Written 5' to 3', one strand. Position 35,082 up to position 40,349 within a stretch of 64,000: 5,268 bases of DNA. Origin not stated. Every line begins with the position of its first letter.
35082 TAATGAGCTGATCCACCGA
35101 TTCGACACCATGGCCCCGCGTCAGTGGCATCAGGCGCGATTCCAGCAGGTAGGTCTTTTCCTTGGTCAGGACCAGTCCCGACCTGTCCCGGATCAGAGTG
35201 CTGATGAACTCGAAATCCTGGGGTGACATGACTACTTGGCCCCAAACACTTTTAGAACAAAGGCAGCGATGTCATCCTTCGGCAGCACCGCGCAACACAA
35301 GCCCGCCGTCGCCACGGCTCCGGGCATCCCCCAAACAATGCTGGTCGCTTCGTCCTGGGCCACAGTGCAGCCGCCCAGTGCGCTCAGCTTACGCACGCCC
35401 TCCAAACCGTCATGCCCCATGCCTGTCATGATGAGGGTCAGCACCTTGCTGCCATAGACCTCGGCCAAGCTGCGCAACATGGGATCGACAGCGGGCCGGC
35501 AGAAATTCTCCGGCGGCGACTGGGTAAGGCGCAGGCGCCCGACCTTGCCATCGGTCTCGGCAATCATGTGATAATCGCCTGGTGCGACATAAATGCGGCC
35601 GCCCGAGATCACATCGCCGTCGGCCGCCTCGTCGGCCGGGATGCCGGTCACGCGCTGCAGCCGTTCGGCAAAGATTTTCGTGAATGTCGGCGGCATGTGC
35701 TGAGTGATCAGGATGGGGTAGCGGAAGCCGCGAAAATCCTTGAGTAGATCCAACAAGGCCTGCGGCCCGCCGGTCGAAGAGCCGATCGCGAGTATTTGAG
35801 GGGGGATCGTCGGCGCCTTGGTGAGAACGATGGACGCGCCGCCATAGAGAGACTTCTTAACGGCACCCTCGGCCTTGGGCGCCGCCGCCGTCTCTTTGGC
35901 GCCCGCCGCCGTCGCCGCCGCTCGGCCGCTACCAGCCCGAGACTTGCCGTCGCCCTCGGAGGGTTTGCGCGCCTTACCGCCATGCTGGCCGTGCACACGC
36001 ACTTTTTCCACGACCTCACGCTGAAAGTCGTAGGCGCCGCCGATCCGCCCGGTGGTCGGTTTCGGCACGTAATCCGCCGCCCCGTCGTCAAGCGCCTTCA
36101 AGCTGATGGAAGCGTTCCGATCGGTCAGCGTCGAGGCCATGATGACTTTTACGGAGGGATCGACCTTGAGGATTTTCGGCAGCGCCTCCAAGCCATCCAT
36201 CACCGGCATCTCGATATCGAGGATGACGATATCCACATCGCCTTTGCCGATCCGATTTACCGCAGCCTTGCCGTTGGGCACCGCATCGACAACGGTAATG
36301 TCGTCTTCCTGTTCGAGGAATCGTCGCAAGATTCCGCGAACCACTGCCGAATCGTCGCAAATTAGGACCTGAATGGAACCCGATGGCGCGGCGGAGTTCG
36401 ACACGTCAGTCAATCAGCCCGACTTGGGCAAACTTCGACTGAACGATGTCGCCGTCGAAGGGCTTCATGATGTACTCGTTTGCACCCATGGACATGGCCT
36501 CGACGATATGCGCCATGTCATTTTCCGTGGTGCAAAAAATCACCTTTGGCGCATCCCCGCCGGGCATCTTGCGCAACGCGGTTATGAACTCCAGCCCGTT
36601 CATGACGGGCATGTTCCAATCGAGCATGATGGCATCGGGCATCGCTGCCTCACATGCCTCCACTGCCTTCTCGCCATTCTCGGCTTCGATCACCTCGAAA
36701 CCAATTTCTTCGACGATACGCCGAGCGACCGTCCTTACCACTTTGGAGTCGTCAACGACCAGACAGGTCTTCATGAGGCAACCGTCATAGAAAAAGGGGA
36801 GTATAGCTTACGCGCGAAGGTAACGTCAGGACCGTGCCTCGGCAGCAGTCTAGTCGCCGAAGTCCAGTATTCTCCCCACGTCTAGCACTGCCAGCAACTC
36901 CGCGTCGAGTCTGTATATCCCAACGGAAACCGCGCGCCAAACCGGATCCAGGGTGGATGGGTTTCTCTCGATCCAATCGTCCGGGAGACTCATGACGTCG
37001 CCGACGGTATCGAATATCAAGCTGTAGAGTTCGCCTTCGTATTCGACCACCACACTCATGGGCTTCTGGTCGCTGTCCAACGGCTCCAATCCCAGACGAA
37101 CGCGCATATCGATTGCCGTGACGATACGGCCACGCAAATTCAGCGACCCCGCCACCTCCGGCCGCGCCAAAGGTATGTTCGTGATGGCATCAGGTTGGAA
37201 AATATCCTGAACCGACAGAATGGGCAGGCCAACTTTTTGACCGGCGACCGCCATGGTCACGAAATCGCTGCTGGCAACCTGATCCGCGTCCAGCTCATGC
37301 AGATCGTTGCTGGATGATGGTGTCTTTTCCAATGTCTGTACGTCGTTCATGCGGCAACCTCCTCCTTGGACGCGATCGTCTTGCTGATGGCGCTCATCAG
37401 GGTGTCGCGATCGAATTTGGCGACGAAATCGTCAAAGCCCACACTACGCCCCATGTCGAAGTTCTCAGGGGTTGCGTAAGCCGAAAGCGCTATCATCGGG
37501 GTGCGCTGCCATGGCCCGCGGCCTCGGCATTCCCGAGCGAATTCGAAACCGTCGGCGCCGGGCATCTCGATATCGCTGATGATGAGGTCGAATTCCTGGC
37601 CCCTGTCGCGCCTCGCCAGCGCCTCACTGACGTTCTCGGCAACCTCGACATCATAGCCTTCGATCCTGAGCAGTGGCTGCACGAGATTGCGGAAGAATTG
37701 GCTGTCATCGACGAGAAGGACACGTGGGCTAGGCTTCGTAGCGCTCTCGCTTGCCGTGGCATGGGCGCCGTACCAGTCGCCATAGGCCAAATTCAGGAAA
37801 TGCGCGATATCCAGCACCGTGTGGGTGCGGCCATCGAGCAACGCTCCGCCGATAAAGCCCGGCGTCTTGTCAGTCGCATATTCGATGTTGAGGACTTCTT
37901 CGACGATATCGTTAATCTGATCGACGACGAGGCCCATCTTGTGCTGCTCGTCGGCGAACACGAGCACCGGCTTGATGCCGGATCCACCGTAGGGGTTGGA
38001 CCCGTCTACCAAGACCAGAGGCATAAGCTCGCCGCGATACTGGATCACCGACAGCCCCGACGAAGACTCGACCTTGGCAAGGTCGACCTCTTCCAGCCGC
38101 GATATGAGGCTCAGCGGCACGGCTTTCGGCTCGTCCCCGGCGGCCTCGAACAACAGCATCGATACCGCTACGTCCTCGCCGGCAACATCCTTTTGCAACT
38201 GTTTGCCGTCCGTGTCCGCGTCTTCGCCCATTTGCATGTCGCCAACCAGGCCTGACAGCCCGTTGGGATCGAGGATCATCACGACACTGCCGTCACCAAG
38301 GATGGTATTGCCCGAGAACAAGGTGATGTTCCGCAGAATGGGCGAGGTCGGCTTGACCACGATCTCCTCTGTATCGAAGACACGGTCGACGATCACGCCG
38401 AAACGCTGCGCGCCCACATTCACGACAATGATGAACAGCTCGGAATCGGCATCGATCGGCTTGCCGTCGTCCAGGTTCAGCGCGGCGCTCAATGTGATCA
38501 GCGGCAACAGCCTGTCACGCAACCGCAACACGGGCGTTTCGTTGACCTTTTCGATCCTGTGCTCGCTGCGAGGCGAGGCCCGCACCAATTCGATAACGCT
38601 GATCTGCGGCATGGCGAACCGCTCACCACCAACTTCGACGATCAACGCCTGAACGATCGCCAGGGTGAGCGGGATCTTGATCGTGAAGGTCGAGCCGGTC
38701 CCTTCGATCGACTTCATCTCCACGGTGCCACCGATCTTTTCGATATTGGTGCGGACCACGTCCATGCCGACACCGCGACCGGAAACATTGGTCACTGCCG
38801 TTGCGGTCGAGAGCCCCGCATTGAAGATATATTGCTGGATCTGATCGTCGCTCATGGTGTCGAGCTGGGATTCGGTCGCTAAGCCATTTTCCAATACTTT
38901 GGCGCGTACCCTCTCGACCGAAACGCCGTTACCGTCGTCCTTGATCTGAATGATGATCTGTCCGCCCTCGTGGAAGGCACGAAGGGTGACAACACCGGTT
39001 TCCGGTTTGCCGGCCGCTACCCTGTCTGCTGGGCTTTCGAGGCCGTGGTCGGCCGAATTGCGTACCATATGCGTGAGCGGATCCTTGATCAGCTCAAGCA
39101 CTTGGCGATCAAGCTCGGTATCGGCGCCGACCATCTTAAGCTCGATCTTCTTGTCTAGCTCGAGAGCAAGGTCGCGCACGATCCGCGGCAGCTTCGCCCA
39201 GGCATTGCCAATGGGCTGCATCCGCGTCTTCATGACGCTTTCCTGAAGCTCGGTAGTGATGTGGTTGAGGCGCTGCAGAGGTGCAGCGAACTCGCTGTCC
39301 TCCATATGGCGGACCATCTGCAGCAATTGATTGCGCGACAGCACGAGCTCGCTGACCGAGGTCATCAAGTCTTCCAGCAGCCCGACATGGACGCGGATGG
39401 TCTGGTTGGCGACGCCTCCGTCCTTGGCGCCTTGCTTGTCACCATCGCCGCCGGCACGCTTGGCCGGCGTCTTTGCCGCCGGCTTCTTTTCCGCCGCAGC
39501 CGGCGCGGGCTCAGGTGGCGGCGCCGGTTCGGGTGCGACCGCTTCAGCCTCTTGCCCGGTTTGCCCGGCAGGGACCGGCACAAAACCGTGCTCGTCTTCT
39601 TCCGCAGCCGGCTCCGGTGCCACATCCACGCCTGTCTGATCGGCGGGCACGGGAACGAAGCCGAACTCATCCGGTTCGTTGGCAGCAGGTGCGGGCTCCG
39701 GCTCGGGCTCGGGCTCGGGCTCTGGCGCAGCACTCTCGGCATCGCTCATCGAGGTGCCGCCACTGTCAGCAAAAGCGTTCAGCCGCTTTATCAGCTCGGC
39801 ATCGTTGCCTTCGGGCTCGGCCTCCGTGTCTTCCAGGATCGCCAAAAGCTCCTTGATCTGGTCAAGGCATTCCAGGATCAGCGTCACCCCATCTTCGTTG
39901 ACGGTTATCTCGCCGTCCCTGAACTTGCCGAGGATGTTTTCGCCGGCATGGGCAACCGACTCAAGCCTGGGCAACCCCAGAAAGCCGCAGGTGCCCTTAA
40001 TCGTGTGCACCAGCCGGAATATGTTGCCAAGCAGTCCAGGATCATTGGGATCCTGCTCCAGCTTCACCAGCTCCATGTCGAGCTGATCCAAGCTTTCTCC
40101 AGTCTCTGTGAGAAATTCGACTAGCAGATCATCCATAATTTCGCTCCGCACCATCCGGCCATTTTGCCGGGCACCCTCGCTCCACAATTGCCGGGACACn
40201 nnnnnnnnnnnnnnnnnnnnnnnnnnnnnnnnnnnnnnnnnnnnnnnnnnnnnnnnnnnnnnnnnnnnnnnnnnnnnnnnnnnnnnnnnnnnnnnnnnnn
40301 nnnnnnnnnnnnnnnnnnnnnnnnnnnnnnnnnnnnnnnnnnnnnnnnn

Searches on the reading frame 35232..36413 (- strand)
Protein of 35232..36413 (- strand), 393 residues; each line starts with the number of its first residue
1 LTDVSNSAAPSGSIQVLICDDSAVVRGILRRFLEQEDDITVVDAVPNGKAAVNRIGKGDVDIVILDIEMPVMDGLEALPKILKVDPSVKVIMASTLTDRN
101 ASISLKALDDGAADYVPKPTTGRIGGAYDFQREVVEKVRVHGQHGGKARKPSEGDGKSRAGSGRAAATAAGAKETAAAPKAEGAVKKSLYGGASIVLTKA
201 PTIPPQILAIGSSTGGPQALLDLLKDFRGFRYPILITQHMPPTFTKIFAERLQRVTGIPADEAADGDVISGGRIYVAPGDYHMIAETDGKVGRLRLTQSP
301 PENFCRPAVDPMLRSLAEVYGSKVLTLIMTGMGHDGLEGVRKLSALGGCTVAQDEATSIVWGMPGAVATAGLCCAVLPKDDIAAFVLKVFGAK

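Call 61: search_protein_families(library=pfam, proteins=[window:35232-36413:-], max_evalue=0.00001)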
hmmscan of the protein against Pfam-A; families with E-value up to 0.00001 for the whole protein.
window:35232-36413:- (393 aa): 2 families
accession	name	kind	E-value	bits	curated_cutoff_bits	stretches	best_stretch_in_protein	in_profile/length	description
PF01339.22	CheB_methylest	-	1.9e-58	197.5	24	1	209-385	2-173/174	CheB methylesterase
PF00072.30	Response_reg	-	1.1e-23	83.9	30.2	1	16-120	1-101/111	Response regulator receiver domain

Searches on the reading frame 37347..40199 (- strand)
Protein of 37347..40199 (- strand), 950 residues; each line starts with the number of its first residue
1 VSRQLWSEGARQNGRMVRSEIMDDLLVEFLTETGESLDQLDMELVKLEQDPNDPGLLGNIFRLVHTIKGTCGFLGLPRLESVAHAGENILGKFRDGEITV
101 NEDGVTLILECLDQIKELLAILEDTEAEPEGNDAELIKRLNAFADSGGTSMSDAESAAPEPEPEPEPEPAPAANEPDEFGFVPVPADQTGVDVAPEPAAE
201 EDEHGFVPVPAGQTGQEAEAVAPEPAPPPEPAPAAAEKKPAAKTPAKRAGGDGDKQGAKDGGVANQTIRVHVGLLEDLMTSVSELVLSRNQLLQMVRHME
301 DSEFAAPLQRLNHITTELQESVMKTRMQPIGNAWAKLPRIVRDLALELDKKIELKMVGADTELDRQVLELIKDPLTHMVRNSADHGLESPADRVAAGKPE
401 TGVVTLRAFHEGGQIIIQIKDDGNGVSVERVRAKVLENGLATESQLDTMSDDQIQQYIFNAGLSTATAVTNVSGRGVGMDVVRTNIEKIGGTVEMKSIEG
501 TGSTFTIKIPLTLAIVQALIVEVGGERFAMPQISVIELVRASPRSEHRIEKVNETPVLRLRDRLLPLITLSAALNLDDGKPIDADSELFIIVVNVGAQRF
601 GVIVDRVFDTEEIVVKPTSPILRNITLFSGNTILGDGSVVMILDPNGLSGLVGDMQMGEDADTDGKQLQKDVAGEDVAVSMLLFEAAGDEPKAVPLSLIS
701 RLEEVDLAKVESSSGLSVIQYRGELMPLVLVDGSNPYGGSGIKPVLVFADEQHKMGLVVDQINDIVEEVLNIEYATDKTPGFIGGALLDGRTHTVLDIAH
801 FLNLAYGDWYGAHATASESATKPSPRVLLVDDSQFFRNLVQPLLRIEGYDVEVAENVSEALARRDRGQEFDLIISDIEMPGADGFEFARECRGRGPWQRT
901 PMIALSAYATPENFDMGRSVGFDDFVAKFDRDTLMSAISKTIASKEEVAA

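Call 61: search_protein_families(library=pfam, proteins=[window:37347-40199:-], max_evalue=0.00001)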
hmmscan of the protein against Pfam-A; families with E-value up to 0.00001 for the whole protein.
window:37347-40199:- (950 aa): 5 families
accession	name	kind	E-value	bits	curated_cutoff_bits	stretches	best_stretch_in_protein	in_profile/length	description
PF01584.24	CheW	-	4e-36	124.1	23.5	2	517-648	1-133/138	CheW-like domain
PF00072.30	Response_reg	-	3.8e-20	72.6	30.2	1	827-938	1-110/111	Response regulator receiver domain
PF01627.28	Hpt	-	1e-15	58.2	24.6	1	24-117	1-83/84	Hpt domain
PF02518.31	HATPase_c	-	1.1e-15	58.4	26.4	1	373-512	4-110/111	Histidine kinase-, DNA gyrase B-, and HSP90-like ATPase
PF02895.20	H-kinase_dim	-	1.8e-15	57.6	23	1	265-325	1-68/68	Signal transducing histidine kinase, homodimeric domain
